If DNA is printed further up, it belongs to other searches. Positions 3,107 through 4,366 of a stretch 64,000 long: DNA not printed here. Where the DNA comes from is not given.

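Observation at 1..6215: Sdh/Frd-type flavoprotein + sucCD + translationally coupled Fe-S / AsrA-like / AsrB-like trio: candidate soluble NAD(P)H-linked fumarate/succinate oxidoreductase module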

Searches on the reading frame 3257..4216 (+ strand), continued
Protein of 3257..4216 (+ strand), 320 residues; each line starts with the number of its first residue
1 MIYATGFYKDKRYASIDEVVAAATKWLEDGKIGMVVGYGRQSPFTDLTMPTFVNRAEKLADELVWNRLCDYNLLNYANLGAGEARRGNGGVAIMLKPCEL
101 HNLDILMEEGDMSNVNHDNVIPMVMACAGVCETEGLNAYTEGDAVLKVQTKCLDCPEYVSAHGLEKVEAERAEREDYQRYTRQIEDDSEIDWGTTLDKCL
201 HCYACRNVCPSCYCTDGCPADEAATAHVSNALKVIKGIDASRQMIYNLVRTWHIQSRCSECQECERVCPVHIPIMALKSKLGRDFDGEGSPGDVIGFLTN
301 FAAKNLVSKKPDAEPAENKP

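Call 74: search_protein_families(library=pfam, proteins=[L031:2990-3886:+, L031:4022-4999:+, L031:4999-6396:+, L031:6413-7201:+, L031:12837-13508:+, L031:13526-15136:+, L031:15162-16370:+, L031:17415-18869:-], max_evalue=0.0001)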
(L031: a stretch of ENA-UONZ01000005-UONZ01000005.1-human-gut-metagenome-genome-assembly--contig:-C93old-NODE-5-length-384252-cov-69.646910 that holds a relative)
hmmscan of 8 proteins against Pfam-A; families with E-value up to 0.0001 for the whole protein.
L031:2990-3886:+ (299 aa): 2 families
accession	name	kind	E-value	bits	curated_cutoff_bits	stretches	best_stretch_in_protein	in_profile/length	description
PF00126.33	HTH_1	-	1e-16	61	26.6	1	6-63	2-59/60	Bacterial regulatory helix-turn-helix protein, lysR family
PF03466.25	LysR_substrate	-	6.8e-05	22.8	28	0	89-295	4-207/209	LysR substrate binding domain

L031:4022-4999:+ (326 aa): 4 families
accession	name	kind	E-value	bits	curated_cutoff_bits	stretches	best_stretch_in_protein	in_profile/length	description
PF00056.29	Ldh_1_N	-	3e-43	147.7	27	1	15-152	2-141/141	lactate/malate dehydrogenase, NAD binding domain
PF02866.23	Ldh_1_C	-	1.1e-26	94.3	22.6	1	155-324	1-170/174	lactate/malate dehydrogenase, alpha/beta C-terminal domain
PF03807.23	F420_oxidored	-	1.2e-05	26.3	21.6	1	15-87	1-66/94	NADP oxidoreductase coenzyme F420-dependent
PF02056.22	Glyco_hydro_4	-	5.7e-05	23.2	23.2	0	105-143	120-158/183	Family 4 glycosyl hydrolase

L031:4999-6396:+ (466 aa): 2 families
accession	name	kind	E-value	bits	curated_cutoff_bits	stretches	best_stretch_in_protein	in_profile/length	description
PF00206.25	Lyase_1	-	1.5e-105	353.5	27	1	19-348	1-312/312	Lyase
PF10415.14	FumaraseC_C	-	4.2e-26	91.6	32.5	1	414-466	1-53/54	Fumarase C C-terminus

L031:6413-7201:+ (263 aa): 1 family
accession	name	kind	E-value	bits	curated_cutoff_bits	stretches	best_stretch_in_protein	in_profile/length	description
PF02754.22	CCG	-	2.5e-19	69.6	20.6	2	148-235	3-84/85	Cysteine-rich domain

L031:12837-13508:+ (224 aa): 3 families
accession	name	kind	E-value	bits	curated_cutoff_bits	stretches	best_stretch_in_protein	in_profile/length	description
PF13187.11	Fer4_9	-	9e-07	29.3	27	1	109-161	1-50/52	4Fe-4S dicluster domain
PF12838.12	Fer4_7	-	9.5e-07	29.6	27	1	110-162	2-52/52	4Fe-4S dicluster domain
PF13183.11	Fer4_8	-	1.1e-06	29.5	27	0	141-162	47-68/68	4Fe-4S dicluster domain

L031:13526-15136:+ (537 aa): 6 families
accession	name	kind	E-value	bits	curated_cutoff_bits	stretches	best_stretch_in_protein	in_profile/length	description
PF00890.30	FAD_binding_2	-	1e-77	262.6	20.4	1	92-472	1-414/414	FAD binding domain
PF07992.20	Pyr_redox_2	-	2.5e-10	40.7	26.1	1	92-287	2-119/291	Pyridine nucleotide-disulphide oxidoreductase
PF01266.30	DAO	-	2.6e-10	40.8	27.9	1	92-207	1-101/353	FAD dependent oxidoreductase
PF03486.20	HI0933_like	-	9.7e-09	35.5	50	1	92-457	2-219/244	HI0933-like protein Rossmann domain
PF01494.25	FAD_binding_3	-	7.2e-06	25.9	22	1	90-123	1-34/349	FAD binding domain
PF12831.13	FAD_oxidored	-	1.9e-05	24.6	27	0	92-288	1-156/416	FAD dependent oxidoreductase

L031:15162-16370:+ (403 aa): 1 family
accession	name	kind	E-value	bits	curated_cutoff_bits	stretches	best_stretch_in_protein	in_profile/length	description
PF06826.17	Asp-Al_Ex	-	8.3e-57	192.1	27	2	238-400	2-166/167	Predicted Permease Membrane Region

L031:17415-18869:- (484 aa): 1 family
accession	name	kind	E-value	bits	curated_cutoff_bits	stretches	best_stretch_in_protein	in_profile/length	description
PF00999.27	Na_H_Exchanger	-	3e-33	115.6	26.2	1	27-396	6-363/375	Sodium/hydrogen exchanger, transmembrane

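Call 75: search_solved_structures(query=L018:832-1509:+, max_evalue=1, show_alignments=2)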
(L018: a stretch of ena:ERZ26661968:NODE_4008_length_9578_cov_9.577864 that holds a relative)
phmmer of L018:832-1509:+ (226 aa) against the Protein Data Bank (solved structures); distinct sequences matched with E-value up to 1: 82 (the best 60 are shown).
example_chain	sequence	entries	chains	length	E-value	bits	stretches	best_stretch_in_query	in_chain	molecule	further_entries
3cf4_A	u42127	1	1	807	2.6e-05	26.9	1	112-168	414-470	Acetyl-CoA decarboxylase/synthase alpha subunit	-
31ox_C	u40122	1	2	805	0.00052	22.6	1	101-168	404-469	Acetyl-CoA decarbonylase/synthase complex subunit alpha 2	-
8riu_A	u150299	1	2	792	0.0029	20.1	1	101-164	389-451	Acetyl-CoA decarbonylase/synthase complex subunit alpha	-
9c0q_A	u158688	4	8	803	0.0069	18.9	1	113-167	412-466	Acetyl-CoA decarbonylase/synthase complex subunit alpha 2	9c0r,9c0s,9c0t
9s1l_C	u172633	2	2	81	0.018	17.6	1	114-182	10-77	Photosystem I iron-sulfur center (PsaC)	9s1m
7bkb_K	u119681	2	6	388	0.023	17.2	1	114-164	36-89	Formylmethanofuran dehydrogenase, subunit F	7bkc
8qby_I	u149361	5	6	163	0.035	16.6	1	77-181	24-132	NADH-quinone oxidoreductase subunit I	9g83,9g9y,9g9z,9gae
8iuf_S8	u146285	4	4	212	0.043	16.3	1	107-166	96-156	NDUFS8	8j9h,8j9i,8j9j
6l35_C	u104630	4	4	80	0.046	16.2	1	114-182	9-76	Photosystem I iron-sulfur center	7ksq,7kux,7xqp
8htu_C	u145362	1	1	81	0.047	16.2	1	114-182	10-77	Photosystem I iron-sulfur center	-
7ar7_I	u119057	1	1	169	0.051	16.1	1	78-167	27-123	NADH dehydrogenase [ubiquinone] iron-sulfur protein 8-A, mitochondrial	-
8rvv_C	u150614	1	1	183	0.051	16.1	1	110-153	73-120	H(2):CoB-CoM heterodisulfide,ferredoxin reductase subunit C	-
8rvu_c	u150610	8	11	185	0.053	16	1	110-153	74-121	H(2):CoB-CoM heterodisulfide,ferredoxin reductase subunit C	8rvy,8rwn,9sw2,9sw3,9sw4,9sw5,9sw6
6zzx_C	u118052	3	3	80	0.056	16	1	114-179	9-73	Photosystem I iron-sulfur center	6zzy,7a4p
7wfd_AC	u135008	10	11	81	0.062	15.8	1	114-181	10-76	Photosystem I iron-sulfur center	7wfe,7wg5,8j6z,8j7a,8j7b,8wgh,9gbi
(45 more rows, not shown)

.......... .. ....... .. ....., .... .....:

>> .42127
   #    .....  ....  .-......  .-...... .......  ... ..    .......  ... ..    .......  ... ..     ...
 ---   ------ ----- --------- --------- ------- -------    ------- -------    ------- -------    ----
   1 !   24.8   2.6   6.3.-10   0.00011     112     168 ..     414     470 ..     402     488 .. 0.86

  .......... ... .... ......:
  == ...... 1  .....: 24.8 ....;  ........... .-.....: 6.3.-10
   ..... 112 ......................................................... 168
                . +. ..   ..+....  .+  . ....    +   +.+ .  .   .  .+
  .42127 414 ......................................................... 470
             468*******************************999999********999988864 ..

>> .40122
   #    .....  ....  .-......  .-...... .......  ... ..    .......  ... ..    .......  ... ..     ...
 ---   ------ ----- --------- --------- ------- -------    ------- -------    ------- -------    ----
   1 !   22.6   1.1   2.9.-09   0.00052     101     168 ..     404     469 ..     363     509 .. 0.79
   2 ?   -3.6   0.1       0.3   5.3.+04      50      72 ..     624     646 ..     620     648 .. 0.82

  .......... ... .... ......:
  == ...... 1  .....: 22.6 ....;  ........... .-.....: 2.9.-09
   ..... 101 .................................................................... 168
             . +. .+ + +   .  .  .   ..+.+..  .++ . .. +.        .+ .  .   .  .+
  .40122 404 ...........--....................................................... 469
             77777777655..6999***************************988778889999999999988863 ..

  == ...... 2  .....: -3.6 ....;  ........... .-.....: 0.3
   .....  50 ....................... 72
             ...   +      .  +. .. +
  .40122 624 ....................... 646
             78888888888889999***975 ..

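Call 85: predict_structure(alignment_id=A5)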
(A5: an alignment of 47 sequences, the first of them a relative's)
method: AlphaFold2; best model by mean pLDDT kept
length: 538 residues; sequences in the alignment: 47
mean_pLDDT: 83.6   pTM: 0.86
mean pLDDT of the five models: 83.6, 83.0, 83.0, 81.0, 80.0
residues with pLDDT >= 90: 248; 70-90: 201; 50-70: 61; < 50: 28
segments of 3 or more residues with pLDDT < 50: 276-286, 525-534, 536-538
pLDDT, mean of each block of 10 residues (from residue 1): 81 93 93 93 88 96 88 90 97 92 97 93 64 70 73 63 85 88 85 73 65 75 95 93 97 92 96 67 47 72 94 78 77 77 95 90 93 90 91 92 82 84 87 80 96 81 55 88 97 96 96 90 55 46
secondary structure, 60 per line:
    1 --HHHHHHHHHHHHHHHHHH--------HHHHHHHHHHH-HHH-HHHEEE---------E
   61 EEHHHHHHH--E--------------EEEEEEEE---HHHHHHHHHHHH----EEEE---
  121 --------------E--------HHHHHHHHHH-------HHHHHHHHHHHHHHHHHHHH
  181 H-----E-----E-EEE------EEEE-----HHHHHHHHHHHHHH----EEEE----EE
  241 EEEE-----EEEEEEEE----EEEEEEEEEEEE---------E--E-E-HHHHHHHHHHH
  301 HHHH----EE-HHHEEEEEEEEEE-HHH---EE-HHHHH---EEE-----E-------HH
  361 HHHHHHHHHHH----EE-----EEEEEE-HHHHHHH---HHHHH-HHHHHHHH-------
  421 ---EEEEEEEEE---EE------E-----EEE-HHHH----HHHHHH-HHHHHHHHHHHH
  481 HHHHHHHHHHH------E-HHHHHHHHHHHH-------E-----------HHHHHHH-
elements in order: H3-20 H29-39 E48-50 E60-62 H63-69 E87-94 H98-109 E114-117 H144-153 H161-181 E195-197 E204-207 H213-226 E231-234 E239-244 E250-257 E262-273 H290-304 E315-324 H335-339 E343-345 H359-371 E383-388 H390-396 H400-404 H406-413 E424-432 E450-452 H454-457 H462-467 H469-491 H500-511 H531-537

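Call 88: fold_search(model_id=the predicted structure, library=pdb)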
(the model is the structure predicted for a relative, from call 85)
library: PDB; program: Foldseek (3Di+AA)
matches with E <= 10: 1942; with E <= 0.001: 981
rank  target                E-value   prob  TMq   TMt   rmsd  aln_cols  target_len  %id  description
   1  1kf6_A                1.7e-32  1.00  0.59  0.55   5.7       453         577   30  E. coli Quinol-Fumarate Reductase with Bound Inhibitor HQNO (released 2002-03-13)
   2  7d6x_A                6.1e-31  1.00  0.63  0.57   5.0       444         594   35  Mycobacterium smegmatis Sdh1 complex in the apo form (released 2021-04-07)
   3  6awf_A                1.2e-30  1.00  0.57  0.54   6.2       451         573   30  Escherichia coli quinol:fumarate reductase crystallized without dicarboxylate (released 2017-12-06)
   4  7d6v_A                2.9e-30  1.00  0.63  0.57   5.0       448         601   34  Mycobacterium smegmatis Sdh1 in complex with UQ1 (released 2021-04-07)
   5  5vpn_A                7.4e-30  1.00  0.60  0.56   5.6       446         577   31  E. coli Quinol fumarate reductase FrdA E245Q mutation (released 2017-06-21)
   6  6myr_A                4.4e-29  1.00  0.56  0.50   6.6       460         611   31  Avian mitochondrial complex II with thiapronil bound (released 2019-10-16)
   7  8b6g_CA               5.8e-29  1.00  0.57  0.52   6.2       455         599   30  Cryo-EM structure of succinate dehydrogenase complex (complex-II) in respiratory supercomplex of Tetrahymena thermoph (released 2023-03-29)
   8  6vax_A                6.4e-29  1.00  0.61  0.55   5.5       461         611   32  Crystal structure of human SDHA-SDHAF2 assembly intermediate (released 2020-08-26)
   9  5vpn_E                7.6e-29  1.00  0.59  0.55   6.0       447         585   31  E. coli Quinol fumarate reductase FrdA E245Q mutation (released 2017-06-21)
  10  2fbw_A                1.2e-28  1.00  0.55  0.50   6.6       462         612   30  Avian respiratory complex II with carboxin bound (released 2005-12-20)
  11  8dyd_A                1.4e-28  1.00  0.62  0.55   5.0       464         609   30  Crystal structure of human SDHA-SDHAF2-SDHAF4 assembly intermediate (released 2024-01-10)
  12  2b76_A                1.6e-28  1.00  0.58  0.55   6.0       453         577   30  E. coli Quinol fumarate reductase FrdA E49Q mutation (released 2006-02-21)
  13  2h89_A                1.7e-28  1.00  0.55  0.49   6.8       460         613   31  Avian Respiratory Complex II with Malonate Bound (released 2006-06-20)
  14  1zoy_A                2.1e-28  1.00  0.55  0.49   6.4       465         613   29  Crystal Structure of Mitochondrial Respiratory Complex II from porcine heart at 2.4 Angstroms (released 2005-07-12)
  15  1nek_A                3.4e-28  1.00  0.55  0.51   6.7       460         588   31  Complex II (Succinate Dehydrogenase) From E. Coli with ubiquinone bound (released 2003-02-25)
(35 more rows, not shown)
